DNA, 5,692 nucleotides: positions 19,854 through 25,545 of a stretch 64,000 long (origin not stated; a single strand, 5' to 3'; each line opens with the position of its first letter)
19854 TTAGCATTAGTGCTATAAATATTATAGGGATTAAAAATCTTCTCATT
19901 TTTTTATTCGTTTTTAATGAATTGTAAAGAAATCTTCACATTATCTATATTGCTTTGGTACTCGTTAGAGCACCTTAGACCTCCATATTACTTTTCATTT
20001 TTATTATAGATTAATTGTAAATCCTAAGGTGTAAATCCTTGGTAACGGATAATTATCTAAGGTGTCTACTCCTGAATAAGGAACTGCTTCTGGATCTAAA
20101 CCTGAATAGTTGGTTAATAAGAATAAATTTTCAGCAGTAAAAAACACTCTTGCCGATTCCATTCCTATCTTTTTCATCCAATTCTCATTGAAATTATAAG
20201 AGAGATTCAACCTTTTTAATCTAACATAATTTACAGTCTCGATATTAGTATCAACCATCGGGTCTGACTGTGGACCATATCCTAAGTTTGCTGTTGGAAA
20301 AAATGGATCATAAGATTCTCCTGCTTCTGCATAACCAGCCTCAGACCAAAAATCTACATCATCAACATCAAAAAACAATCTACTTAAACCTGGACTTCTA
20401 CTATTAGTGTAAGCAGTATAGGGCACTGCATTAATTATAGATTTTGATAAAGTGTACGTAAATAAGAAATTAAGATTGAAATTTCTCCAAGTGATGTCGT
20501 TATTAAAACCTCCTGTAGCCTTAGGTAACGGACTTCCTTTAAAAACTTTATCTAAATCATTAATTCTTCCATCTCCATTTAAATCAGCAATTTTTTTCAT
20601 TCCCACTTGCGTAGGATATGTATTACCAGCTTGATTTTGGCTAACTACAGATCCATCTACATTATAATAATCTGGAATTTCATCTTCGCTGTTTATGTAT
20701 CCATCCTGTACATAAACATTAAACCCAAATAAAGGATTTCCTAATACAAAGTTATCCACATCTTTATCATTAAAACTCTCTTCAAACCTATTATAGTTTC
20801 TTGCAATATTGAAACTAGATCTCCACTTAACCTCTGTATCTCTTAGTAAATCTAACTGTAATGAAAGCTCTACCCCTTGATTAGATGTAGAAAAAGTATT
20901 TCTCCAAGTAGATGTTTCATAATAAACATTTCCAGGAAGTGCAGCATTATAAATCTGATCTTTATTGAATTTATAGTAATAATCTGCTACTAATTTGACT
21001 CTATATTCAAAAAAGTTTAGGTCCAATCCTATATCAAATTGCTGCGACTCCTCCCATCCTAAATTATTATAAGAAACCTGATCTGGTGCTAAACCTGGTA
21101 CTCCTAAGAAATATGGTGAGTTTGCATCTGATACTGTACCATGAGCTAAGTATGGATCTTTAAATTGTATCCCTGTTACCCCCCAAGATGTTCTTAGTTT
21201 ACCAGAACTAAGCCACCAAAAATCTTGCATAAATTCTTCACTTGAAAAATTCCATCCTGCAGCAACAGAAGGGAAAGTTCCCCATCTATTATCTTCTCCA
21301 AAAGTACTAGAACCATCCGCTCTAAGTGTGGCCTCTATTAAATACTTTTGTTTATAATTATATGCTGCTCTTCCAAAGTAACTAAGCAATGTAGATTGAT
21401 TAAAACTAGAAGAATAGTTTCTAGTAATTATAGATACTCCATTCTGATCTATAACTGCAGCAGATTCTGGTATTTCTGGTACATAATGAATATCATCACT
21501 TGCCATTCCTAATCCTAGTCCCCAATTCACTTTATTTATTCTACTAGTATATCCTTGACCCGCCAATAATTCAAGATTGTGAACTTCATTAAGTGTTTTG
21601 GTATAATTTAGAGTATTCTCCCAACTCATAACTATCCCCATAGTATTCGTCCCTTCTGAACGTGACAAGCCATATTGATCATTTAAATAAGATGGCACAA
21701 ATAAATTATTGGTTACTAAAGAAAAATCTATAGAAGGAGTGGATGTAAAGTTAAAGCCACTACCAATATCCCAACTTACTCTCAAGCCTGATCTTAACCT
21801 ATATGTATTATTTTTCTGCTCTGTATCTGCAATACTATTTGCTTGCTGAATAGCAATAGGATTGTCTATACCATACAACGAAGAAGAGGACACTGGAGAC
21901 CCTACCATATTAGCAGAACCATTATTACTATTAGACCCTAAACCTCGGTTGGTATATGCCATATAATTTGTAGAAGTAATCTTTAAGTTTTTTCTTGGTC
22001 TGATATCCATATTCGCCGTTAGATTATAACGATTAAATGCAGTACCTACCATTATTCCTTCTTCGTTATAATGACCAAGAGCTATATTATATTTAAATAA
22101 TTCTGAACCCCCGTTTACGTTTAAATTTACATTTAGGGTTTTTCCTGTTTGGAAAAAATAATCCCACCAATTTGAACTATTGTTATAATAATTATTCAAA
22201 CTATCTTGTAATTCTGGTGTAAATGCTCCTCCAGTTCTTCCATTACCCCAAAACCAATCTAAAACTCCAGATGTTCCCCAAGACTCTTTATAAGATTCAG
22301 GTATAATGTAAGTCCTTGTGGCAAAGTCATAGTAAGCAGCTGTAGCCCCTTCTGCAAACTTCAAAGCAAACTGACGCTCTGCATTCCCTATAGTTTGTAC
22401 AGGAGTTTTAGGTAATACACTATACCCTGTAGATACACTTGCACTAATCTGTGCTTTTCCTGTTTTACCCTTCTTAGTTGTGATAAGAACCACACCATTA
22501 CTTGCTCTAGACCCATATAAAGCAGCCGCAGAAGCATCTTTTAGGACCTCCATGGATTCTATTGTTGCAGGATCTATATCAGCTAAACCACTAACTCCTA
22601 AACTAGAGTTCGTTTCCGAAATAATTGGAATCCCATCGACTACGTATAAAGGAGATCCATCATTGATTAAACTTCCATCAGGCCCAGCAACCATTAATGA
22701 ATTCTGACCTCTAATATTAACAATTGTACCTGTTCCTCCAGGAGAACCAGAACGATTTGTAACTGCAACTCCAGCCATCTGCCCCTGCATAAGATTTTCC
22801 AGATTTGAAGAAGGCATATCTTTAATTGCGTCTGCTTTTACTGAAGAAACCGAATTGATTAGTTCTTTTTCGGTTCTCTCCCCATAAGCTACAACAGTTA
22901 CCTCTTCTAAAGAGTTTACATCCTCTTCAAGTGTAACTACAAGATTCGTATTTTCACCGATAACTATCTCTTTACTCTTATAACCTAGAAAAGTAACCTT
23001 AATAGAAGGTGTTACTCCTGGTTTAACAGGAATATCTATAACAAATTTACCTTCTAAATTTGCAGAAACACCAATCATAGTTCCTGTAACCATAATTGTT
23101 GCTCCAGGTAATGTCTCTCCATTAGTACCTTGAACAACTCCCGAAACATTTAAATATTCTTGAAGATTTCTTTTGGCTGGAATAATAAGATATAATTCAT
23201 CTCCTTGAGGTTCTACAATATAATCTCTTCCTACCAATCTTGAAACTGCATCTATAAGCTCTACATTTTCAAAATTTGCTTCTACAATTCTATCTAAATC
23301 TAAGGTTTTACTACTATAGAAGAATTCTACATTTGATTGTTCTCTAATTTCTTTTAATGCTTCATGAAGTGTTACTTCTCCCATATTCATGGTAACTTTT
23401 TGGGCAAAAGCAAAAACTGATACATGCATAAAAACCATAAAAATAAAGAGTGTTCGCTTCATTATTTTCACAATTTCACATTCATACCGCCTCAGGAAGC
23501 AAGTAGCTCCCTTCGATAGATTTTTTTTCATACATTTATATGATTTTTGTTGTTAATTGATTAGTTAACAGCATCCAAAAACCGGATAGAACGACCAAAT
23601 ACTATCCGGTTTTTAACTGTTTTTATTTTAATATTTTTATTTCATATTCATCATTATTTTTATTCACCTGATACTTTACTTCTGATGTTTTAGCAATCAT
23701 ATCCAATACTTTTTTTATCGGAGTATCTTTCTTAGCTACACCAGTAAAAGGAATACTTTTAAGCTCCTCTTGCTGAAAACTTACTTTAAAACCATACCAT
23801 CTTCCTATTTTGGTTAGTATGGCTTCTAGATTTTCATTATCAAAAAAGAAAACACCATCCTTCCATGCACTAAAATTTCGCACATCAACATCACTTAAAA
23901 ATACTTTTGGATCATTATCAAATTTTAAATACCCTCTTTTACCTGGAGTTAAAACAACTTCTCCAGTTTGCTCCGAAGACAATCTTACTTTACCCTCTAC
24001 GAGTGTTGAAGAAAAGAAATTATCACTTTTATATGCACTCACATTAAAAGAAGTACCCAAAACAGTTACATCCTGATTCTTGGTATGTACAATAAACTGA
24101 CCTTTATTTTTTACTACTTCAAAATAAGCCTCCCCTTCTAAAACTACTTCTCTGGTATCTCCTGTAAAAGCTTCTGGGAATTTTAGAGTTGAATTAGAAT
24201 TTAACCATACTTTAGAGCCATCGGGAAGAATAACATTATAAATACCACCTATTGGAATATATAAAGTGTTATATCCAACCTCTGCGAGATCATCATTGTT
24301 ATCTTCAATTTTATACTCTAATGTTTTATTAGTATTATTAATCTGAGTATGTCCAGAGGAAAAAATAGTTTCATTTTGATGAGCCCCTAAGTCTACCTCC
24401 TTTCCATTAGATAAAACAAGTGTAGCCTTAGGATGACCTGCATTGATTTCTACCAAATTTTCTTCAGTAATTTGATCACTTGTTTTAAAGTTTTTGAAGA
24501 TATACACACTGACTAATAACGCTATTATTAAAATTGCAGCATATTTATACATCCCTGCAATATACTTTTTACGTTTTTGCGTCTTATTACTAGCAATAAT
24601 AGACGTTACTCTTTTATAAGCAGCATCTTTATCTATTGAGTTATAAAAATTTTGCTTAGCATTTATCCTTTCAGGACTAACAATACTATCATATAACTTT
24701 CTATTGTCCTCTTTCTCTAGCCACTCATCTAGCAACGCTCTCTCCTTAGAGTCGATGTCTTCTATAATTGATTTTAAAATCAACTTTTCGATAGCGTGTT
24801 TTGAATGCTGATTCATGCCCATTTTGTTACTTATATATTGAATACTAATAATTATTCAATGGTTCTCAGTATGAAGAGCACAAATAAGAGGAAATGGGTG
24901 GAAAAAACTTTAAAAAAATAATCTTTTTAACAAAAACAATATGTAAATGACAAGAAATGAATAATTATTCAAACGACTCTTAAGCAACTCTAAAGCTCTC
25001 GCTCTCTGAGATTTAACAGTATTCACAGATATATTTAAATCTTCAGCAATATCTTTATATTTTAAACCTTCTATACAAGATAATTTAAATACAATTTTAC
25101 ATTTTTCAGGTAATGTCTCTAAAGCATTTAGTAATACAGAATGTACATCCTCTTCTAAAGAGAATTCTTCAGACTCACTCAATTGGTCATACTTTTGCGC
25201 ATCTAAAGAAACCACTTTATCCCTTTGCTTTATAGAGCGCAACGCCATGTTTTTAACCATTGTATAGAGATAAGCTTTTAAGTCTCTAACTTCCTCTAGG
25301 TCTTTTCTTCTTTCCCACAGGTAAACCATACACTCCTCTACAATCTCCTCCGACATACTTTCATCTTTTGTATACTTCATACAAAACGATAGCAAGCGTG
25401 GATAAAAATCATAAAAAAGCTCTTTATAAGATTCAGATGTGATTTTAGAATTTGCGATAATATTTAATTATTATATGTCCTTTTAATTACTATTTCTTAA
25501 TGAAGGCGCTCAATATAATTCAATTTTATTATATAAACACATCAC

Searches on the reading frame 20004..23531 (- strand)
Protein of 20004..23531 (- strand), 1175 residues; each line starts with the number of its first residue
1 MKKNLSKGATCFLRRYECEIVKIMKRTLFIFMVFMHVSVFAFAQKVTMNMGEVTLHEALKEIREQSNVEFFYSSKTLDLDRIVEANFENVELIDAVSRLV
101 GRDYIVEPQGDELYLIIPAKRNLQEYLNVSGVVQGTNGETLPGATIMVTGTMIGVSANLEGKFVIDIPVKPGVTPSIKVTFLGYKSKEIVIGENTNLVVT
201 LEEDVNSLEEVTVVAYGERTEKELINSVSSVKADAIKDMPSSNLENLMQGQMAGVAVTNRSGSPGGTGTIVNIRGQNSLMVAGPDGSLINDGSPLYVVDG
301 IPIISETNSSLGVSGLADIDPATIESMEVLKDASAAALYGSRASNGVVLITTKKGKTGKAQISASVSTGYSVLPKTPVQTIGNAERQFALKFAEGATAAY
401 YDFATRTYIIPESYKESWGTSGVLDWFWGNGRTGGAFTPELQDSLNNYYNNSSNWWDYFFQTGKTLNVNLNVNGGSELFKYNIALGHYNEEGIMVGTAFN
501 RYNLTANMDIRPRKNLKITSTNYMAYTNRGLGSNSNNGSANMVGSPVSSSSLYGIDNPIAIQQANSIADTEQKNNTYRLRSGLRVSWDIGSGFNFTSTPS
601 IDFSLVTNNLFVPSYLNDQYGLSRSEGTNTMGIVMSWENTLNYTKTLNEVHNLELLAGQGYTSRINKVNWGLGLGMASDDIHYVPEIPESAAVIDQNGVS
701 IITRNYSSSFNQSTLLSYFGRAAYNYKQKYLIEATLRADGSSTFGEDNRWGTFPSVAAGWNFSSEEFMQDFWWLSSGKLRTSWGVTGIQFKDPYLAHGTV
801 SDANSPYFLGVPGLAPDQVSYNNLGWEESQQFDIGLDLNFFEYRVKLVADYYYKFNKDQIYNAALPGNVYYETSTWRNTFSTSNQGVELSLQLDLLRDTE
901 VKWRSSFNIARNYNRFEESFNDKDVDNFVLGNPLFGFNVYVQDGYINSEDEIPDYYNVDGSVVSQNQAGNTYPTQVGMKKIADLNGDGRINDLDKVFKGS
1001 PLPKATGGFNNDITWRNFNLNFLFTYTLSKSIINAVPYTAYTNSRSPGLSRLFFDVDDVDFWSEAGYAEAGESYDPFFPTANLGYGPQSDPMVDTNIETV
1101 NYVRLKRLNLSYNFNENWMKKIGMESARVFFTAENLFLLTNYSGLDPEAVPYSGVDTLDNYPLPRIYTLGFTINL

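Call 43: search_protein_families(library=pfam, proteins=[window:20004-23531:-])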
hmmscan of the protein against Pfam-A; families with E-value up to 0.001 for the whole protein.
window:20004-23531:- (1175 aa): 4 families
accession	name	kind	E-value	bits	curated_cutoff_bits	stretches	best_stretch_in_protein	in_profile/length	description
PF07715.20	Plug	-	3.1e-21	76.3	23.9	1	222-347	3-107/107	TonB-dependent Receptor Plug Domain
PF13715.12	CarbopepD_reg_2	-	5.5e-13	49.2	32.2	1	129-213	1-88/88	CarboxypepD_reg-like domain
PF00593.30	TonB_dep_Rec_b-barrel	-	1.6e-12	48.5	27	1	526-972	19-407/436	TonB dependent receptor-like, beta-barrel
PF13620.12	CarboxypepD_reg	-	3.8e-07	30.8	32.3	1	129-201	2-81/82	Carboxypeptidase regulatory-like domain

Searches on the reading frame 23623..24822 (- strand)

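Call 43: search_protein_families(library=pfam, proteins=[window:23623-24822:-])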
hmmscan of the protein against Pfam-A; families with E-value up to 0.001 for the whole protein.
window:23623-24822:- (399 aa): 2 families
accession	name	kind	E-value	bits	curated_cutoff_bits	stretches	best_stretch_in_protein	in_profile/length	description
PF16344.10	FecR_C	-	1.2e-18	67.3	24.4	1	325-390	2-67/70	FecR, C-terminal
PF04773.18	FecR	-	1.8e-15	57.6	24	1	192-280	8-97/97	FecR protein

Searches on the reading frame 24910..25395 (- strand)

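Call 43: search_protein_families(library=pfam, proteins=[window:24910-25395:-])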
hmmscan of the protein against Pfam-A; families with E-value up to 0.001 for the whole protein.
window:24910-25395:- (161 aa): 5 families
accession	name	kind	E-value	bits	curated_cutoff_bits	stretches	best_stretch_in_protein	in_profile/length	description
PF08281.18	Sigma70_r4_2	-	3.9e-17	62.1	25.7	1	88-138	4-54/54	Sigma-70, region 4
PF04542.20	Sigma70_r2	-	1.5e-09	37.9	24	1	2-60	10-70/71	Sigma-70 region 2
PF04545.22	Sigma70_r4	-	2.1e-08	34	24.1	1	91-139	1-49/50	Sigma-70, region 4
PF00196.25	GerE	-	5.6e-05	23.1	23.5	1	107-138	14-45/57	Bacterial regulatory proteins, luxR family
PF13384.12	HTH_23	-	0.00013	22.1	24.6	1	98-133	7-40/50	Homeodomain-like domain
